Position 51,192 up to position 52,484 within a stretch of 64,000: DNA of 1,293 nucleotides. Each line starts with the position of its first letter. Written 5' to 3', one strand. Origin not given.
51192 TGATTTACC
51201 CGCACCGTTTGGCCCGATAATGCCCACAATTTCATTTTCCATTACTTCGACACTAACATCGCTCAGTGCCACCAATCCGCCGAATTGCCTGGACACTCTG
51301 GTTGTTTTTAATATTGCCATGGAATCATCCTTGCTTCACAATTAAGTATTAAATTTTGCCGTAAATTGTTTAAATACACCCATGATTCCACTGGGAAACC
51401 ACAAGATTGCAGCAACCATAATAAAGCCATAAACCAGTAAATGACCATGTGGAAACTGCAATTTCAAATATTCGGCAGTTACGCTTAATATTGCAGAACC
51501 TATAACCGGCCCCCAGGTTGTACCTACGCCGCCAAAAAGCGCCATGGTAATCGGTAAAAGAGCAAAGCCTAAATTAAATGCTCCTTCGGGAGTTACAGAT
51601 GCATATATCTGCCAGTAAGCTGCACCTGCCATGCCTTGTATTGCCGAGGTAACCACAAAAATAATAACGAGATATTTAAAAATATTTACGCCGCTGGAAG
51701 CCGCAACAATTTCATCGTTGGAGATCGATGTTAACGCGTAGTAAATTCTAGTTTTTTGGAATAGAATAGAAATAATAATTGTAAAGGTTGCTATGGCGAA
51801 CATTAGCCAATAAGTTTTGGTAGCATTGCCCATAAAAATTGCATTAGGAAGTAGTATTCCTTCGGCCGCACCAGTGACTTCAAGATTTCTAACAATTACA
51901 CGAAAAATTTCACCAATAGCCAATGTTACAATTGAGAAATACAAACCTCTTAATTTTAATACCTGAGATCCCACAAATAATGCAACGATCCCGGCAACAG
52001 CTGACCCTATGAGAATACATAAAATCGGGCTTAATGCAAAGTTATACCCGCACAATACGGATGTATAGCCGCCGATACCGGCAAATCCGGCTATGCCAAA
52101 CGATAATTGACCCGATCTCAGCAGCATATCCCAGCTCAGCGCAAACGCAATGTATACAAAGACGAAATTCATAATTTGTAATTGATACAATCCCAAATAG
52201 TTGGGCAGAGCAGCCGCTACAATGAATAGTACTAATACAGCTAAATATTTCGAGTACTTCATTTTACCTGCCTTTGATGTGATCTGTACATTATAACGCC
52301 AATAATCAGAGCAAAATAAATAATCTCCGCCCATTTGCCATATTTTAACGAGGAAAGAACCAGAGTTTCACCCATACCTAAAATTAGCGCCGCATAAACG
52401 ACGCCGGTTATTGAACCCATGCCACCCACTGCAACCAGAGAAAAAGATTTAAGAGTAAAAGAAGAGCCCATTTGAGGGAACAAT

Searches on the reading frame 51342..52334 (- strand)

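Call 62: search_protein_families(library=pfam, proteins=[window:51342-52334:-], max_evalue=0.000001)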
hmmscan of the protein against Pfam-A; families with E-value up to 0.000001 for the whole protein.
window:51342-52334:- (330 aa): 1 family
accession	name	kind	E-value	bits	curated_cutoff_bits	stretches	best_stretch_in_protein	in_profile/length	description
PF02653.21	BPD_transp_2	-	3.8e-31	108.6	26.8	1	52-309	3-268/269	Branched-chain amino acid transport system / permease component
